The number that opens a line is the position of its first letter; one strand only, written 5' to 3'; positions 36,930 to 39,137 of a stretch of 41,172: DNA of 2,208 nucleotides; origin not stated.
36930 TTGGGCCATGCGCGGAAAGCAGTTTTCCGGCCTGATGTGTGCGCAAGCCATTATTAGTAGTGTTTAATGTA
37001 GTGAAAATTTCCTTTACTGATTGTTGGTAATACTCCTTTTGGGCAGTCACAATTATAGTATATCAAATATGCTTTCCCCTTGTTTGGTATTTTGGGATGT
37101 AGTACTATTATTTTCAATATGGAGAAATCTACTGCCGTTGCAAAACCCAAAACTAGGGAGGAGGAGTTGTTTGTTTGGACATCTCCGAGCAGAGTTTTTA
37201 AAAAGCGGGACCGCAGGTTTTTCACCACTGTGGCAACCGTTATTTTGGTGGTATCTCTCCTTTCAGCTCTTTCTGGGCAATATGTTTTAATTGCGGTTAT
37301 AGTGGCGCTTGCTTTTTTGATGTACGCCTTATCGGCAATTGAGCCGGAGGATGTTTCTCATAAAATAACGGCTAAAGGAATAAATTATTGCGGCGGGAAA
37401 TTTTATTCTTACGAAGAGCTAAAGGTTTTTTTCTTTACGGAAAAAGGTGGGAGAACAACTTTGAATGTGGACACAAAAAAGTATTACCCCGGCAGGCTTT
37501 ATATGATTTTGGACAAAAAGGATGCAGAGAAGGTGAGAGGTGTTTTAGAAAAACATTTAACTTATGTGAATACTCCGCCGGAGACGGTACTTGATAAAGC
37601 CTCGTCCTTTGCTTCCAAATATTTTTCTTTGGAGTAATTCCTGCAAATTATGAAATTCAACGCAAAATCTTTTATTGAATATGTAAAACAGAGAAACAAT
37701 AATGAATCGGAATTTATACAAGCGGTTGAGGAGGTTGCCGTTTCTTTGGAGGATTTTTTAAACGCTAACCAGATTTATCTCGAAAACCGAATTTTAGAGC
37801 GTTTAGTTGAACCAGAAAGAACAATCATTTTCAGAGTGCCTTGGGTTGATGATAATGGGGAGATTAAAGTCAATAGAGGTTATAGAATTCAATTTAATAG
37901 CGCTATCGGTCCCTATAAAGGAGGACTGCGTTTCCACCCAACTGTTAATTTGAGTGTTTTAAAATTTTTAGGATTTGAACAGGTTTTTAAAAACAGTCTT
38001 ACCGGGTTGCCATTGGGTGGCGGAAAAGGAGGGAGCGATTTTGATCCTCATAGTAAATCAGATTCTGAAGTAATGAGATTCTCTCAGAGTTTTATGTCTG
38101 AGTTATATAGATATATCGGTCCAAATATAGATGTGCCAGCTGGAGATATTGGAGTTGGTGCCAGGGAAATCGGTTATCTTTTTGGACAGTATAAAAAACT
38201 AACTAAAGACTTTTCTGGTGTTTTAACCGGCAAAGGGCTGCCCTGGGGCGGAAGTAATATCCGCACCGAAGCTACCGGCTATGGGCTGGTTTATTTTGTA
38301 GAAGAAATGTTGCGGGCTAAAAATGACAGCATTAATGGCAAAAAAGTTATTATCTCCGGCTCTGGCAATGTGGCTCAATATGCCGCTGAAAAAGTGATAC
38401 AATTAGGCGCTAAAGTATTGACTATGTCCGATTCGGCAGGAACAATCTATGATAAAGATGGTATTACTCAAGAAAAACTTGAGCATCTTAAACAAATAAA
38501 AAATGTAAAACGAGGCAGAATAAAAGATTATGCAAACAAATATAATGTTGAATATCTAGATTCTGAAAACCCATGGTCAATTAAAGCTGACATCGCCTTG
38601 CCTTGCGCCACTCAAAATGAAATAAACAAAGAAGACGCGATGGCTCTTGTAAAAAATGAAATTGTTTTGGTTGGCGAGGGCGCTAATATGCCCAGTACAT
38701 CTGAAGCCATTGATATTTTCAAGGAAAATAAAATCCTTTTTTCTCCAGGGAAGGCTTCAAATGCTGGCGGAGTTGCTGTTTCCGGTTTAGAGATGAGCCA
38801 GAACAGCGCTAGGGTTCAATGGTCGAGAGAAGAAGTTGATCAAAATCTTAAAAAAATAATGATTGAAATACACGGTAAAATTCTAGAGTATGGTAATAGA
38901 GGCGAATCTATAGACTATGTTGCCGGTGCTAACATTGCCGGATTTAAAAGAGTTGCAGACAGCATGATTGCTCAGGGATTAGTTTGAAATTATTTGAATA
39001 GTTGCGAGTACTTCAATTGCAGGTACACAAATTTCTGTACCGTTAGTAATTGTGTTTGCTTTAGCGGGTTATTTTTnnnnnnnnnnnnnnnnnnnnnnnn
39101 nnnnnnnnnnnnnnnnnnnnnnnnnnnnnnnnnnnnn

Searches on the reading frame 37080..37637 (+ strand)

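Call 12: search_protein_families(library=pfam, proteins=[window:37080-37637:+], max_evalue=0.001)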
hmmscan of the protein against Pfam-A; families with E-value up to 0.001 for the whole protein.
window:37080-37637:+ (185 aa): 1 family
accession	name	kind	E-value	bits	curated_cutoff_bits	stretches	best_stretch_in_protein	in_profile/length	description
PF18923.6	DUF5673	-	0.00011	22.6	26.7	1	95-158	4-63/66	Domain of unknown function (DUF5673)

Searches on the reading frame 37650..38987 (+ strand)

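Call 12: search_protein_families(library=pfam, proteins=[window:37650-38987:+], max_evalue=0.001)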
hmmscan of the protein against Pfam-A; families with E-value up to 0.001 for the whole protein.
window:37650-38987:+ (445 aa): 2 families
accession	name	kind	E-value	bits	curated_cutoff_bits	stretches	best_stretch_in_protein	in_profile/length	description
PF00208.27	ELFV_dehydrog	-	4.3e-91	305.3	23.4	1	200-443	1-241/241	Glutamate/Leucine/Phenylalanine/Valine dehydrogenase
PF02812.23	ELFV_dehydrog_N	-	6.3e-53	178.4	25.3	1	55-183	1-129/129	Glu/Leu/Phe/Val dehydrogenase, dimerisation domain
